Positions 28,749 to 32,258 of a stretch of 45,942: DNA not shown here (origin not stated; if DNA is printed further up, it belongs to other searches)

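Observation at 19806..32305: Atypical 12-kb carbohydrate locus: one giant SBP, two distinct permease pairs, an NHL-propeller::Yip1 membrane protein and a ~1000-aa secreted DUF5696-like protein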

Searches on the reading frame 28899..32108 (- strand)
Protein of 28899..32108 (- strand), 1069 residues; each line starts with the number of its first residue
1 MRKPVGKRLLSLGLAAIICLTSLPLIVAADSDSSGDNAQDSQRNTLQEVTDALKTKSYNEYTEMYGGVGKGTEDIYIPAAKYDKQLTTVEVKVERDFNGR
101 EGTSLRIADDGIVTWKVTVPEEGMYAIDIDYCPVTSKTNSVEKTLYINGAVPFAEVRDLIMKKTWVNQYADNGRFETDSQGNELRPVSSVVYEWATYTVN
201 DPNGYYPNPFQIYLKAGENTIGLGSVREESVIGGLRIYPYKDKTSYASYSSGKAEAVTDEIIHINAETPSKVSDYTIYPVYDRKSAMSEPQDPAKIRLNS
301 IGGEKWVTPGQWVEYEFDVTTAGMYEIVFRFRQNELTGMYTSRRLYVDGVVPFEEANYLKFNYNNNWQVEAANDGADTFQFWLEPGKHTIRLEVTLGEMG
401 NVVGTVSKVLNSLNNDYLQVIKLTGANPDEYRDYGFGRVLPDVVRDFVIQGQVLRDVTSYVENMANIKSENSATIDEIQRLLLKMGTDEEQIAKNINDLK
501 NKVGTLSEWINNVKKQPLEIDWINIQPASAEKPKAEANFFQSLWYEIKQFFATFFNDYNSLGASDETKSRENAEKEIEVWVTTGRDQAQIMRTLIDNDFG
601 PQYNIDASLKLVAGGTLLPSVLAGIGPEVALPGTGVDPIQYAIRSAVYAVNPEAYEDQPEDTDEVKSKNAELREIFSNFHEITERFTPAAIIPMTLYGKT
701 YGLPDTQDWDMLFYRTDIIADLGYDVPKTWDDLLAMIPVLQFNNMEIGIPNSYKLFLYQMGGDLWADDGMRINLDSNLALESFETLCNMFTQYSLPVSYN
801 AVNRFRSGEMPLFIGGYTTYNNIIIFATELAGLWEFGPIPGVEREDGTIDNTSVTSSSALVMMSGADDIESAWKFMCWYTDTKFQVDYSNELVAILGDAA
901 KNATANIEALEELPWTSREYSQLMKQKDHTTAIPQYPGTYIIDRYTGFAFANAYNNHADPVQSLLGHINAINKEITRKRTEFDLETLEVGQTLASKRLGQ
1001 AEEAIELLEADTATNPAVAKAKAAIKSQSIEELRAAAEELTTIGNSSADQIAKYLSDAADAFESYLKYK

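Call 3: search_protein_families(library=pfam, proteins=[window:28899-32108:-], max_evalue=0.01)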
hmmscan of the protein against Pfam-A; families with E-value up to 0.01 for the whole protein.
window:28899-32108:- (1069 aa): 1 family
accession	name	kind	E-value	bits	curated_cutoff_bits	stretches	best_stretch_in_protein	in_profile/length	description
PF16990.11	CBM_35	-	0.00011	23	28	0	86-151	10-73/121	Carbohydrate binding module (family 35)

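Call 5: search_protein_families(library=ncbifam, proteins=[window:28899-32108:-], max_evalue=0.01)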
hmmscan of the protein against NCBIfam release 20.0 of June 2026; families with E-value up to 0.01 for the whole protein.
window:28899-32108:- (1069 aa): 4 families
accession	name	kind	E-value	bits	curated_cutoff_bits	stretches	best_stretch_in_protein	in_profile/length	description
TIGR03850.1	bind_CPR_0540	equivalog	0.00054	18.7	299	1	698-736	149-187/437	carbohydrate ABC transporter substrate-binding protein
NF053687.1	BamH_bt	equivalog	0.0013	17.6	670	1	406-512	335-448/510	BamH family beta-barrel-assembly machinery protein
NF053763.1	ABCarbgalBndGanS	equivalog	0.0019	17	700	1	680-734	118-170/420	galactooligosaccharide ABC transporter substrate-binding protein GanS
TIGR03851.1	chitin_NgcE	equivalog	0.0058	15.6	399.65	0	681-737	134-190/450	N-acetylglucosamine/diacetylchitobiose ABC transporter substrate-binding protein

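Call 8: search_solved_structures(query=window:28899-32108:-, max_evalue=1)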
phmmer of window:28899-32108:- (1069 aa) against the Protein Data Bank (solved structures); distinct sequences matched with E-value up to 1: 44.
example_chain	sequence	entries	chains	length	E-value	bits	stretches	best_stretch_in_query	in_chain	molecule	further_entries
5ysb_A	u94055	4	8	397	3e-09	38.7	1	683-936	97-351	Lin1841 protein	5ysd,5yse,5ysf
6dtq_A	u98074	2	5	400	8.4e-06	27.3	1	679-792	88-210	maltose-binding protein MalE3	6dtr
5ci5_A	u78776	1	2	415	0.00015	23.2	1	691-881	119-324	Extracellular solute-binding protein family 1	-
3jzj_A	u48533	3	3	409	0.00048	21.5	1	688-890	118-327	Acarbose/maltose binding protein GacH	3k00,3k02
3k01_A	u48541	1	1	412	0.00048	21.5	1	688-890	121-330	Acarbose/maltose binding protein GacH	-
3quf_A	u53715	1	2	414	0.0014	19.9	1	697-743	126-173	Extracellular solute-binding protein, family 1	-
7ehp_A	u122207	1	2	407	0.0016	19.7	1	649-736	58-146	chitin oligosaccahride binding protein NagB1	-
3uor_A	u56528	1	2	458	0.0025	19.1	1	696-898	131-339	ABC transporter sugar binding protein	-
7eho_A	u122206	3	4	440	0.004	18.4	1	693-745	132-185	Chitin oligosaccharide binding protein NagB2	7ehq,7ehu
1eu8_A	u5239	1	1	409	0.0076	17.5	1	697-751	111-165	TREHALOSE/MALTOSE BINDING PROTEIN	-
8art_A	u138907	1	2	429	0.008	17.4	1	684-791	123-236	Putative secreted maltose-binding protein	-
7c1b_A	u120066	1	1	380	0.013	16.8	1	697-823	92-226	Sugar ABC transporter, periplasmic sugar-binding protein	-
7c16_A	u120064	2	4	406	0.015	16.6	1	697-823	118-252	Sugar ABC transporter, periplasmic sugar-binding protein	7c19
6jaz_A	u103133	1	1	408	0.021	16.1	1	684-737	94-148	ABC transporter, periplasmic substrate-binding protein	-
6jb0_A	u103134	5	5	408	0.021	16.1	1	684-737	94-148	ABC transporter, periplasmic substrate-binding protein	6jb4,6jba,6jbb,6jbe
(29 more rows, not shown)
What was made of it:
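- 28899..32108 (-): Giant 1069-aa solute-binding protein. Order of parts: SPI-type signal peptide (no lipobox), two CBM6/35-like beta-sandwiches (75-238, 262-395), a four-helix spacer (399-514), a MalE-type SBP domain (575-980) and a C-terminal helical bundle (993-1068). PDB sequence hit Lin1841 3e-9 (call 8).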

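Call 47: find_homologous_proteins(query=window:28899-32108:-, max_evalue=0.00001)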
Query window:28899-32108:- (1069 aa): 685 proteins with E <= 0.00001 among 8000 candidates; the best 120 are listed.
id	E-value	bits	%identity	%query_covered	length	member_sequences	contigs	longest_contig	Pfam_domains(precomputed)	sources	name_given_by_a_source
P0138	0.0e+0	2435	100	100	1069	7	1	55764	-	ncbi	-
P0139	0.0e+0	2126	86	100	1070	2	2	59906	PF01547.31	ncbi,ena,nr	ncbi:MAG: extracellular solute-binding protein [Clostridia bacterium]|nr:extracellular solute-bindin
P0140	0.0e+0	1767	71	100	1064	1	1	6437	PF01547.31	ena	-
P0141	0.0e+0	1757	72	100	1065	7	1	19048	PF13416.12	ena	-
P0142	0.0e+0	1735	71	100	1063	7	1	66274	-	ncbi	-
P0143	0.0e+0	1732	71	100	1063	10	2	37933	PF13416.12,PF17829.8,PF01547.31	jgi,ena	-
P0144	0.0e+0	1726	71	100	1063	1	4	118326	PF01547.31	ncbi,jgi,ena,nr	ncbi:MAG: extracellular solute-binding protein [Ruminococcaceae bacterium]|nr:extracellular solute-b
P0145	0.0e+0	1703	70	100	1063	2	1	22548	PF01547.31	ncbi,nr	ncbi:MAG: extracellular solute-binding protein [Clostridia bacterium]|nr:extracellular solute-bindin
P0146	0.0e+0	1654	68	100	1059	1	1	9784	PF01547.31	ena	-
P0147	0.0e+0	1628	67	100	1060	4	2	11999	-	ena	-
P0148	0.0e+0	1625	68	96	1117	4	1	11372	PF01547.31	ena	-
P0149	0.0e+0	1613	66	100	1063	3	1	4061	PF16990.12,PF01547.31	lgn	-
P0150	0.0e+0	1610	66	100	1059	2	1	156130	PF13416.12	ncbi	-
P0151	0.0e+0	1596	64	100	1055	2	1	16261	PF01547.31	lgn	-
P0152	0.0e+0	1594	65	100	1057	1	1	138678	PF13416.12,PF16990.12,PF25275.2,PF01547.31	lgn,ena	-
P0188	0.0e+0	1533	63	100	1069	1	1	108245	PF01547.31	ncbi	-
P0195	0.0e+0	1501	61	100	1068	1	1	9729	PF25275.2,PF01547.31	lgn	-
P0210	0.0e+0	1406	58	100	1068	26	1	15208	PF01547.31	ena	-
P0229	0.0e+0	1211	53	100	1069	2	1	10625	PF13416.12,PF01547.31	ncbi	-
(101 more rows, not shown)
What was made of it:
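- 28899..32108 (-): Weak CBM_35 hit here (call 3), and CBM_35, CBM_6 and SBP_bac_1/8 in relatives (call 47).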

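Call 62: predict_structure(alignment_id=A3)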
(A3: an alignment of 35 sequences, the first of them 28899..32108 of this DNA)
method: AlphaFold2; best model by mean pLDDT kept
length: 1069 residues; sequences in the alignment: 35
mean_pLDDT: 78.8   pTM: 0.64
mean pLDDT of the five models: 78.8, 78.4, 75.1, 74.3, 74.2
residues with pLDDT >= 90: 190; 70-90: 690; 50-70: 113; < 50: 76
segments of 3 or more residues with pLDDT < 50: 1-9, 13-54, 557-573, 826-829
pLDDT, mean of each block of 10 residues (from residue 1): 43 45 31 24 34 62 84 89 89 88 88 90 92 84 87 82 88 73 76 91 80 91 84 92 89 85 90 83 59 68 83 93 93 82 92 90 88 90 93 88 83 83 74 81 90 90 74 88 89 85 79 86 91 78 74 54 37 69 73 79 80 59 69 73 83 88 88 91 84 84 86 84 83 86 81 83 66 72 86 80 77 85 56 79 81 84 86 91 83 60 66 73 85 69 80 86 84 76 62 79 84 82 88 88 80 86 63
secondary structure, 60 per line:
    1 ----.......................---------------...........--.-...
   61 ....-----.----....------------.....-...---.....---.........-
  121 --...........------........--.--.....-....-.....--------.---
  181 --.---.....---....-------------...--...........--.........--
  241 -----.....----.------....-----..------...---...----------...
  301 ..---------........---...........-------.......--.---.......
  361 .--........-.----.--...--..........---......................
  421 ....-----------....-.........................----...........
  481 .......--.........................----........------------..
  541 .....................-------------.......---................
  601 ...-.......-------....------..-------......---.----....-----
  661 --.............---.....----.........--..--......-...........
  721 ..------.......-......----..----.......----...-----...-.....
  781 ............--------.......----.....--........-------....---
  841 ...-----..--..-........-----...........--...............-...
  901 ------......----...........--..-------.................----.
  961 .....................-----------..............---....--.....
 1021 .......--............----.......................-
elements in order (helices of 4 or more, strands of 3 or more residues): H5-27 H43-53 H58-64 E75-78 E91-95 E103-107 E111-119 E123-133 E140-147 H154-157 E159-162 E164-168 E187-191 E195-198 E212-214 E217-227 E230-238 H246-250 E262-265 E279-281 E298-302 E312-319 E323-333 E341-347 H354-358 E359-361 E364-371 E381-383 E386-395 H399-424 H436-439 H441-465 H470-487 H490-514 E519-526 H539-561 E575-581 H585-603 E605-611 H619-622 H638-643 H652-655 H663-675 H679-683 H688-694 E703-708 E710-715 H716-722 H730-735 H737-742 H753-759 E764-766 E772-774 H776-792 H801-807 E812-816 H819-826 E834-837 E841-843 E856-863 H869-879 H882-896 H907-912 H917-927 H939-955 H960-981 H993-1006 H1010-1013 H1016-1027 H1030-1041 H1046-1068
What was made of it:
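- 28899..32108 (-): AF2 pLDDT 79 (call 62).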

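Call 64: fold_search(model_id=the predicted structure, library=pdb)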
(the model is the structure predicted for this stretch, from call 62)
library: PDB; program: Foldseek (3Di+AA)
matches with E <= 10: 1466; with E <= 0.001: 1006
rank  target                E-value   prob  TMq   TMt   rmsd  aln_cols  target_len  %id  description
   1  9xf5_A                6.6e-16  1.00  0.28  0.70   6.2       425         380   18  Cycloisomaltooligosaccharide binding protein in complex with cycloisomaltooctaose (released 2026-03-25)
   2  5ci5_B                7.0e-16  1.00  0.29  0.70   5.3       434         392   19  Crystal Structure of an ABC transporter Solute Binding Protein from Thermotoga Lettingae TMO (Tlet_1705, TARGET EFI-51 (released 2015-07-22)
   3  5ysf_A                1.3e-15  1.00  0.30  0.74   5.8       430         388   18  Crystal structure of beta-1,2-glucooligosaccharide binding protein in complex with sophoropentaose (released 2018-05-02)
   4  5yse_A                1.9e-15  1.00  0.30  0.75   4.8       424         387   19  Crystal structure of beta-1,2-glucooligosaccharide binding protein in complex with sophorotetraose (released 2018-05-02)
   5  5ysd_B                3.2e-15  1.00  0.30  0.73   5.8       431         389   18  Crystal structure of beta-1,2-glucooligosaccharide binding protein in complex with sophorotriose (released 2018-05-02)
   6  5yse_B                4.9e-15  1.00  0.30  0.75   5.7       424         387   19  Crystal structure of beta-1,2-glucooligosaccharide binding protein in complex with sophorotetraose (released 2018-05-02)
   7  7c19_A                6.0e-15  1.00  0.29  0.70   5.0       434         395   16  Crystal structure of a dinucleotide-binding protein (Y224A/Y246A) of ABC transporter endogenously bound to uridylyl-3' (released 2021-03-10)
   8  7c0l_A                6.0e-15  1.00  0.28  0.69   5.3       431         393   16  Crystal structure of a dinucleotide-binding protein of ABC transporter endogenously bound to uridylyl-3'-5'-phospho-gu (released 2021-03-10)
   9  3uor_B                8.8e-15  1.00  0.30  0.75   5.4       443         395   17  The structure of the sugar-binding protein MalE from the phytopathogen Xanthomonas citri (released 2011-12-14)
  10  7c14_A                1.0e-14  1.00  0.29  0.70   5.2       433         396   16  Crystal structure of a dinucleotide-binding protein (Q274A) of ABC transporter endogenously bound to uridylyl-3'-5'-ph (released 2021-03-10)
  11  6dtr                  1.1e-14  1.00  0.31  0.79   3.7       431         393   15  Apo T. maritima MalE3 (released 2018-09-19)
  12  7c0t_B                1.1e-14  1.00  0.29  0.70   5.1       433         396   16  Crystal structure of a dinucleotide-binding protein (N81A) of ABC transporter endogenously bound to uridylyl-3'-5'-pho (released 2021-03-10)
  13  5ci5_A                1.2e-14  1.00  0.29  0.69   5.5       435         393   20  Crystal Structure of an ABC transporter Solute Binding Protein from Thermotoga Lettingae TMO (Tlet_1705, TARGET EFI-51 (released 2015-07-22)
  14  5ysd_A                1.7e-14  1.00  0.29  0.72   6.0       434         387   19  Crystal structure of beta-1,2-glucooligosaccharide binding protein in complex with sophorotriose (released 2018-05-02)
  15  7c16_B                1.7e-14  1.00  0.29  0.70   5.3       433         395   16  Crystal structure of a dinucleotide-binding protein (Y224A/Y246A) of ABC transporter endogenously bound to uridylyl-3' (released 2021-03-10)
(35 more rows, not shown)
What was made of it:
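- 28899..32108 (-): Foldseek to oligosaccharide SBPs, E about 1e-15, TMt 0.70-0.79 (call 64).
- On Type I ABC importer, CUT1 family: Residues 575-980 of the 1069-aa protein: Foldseek E about 1e-15, TMt 0.70-0.79 to oligosaccharide SBPs (call 64).
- Closest known: CUT1-family ABC importers. Same: The binding domain is MalE-type (call 64).
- Calls 8, 47, 62 and 64.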
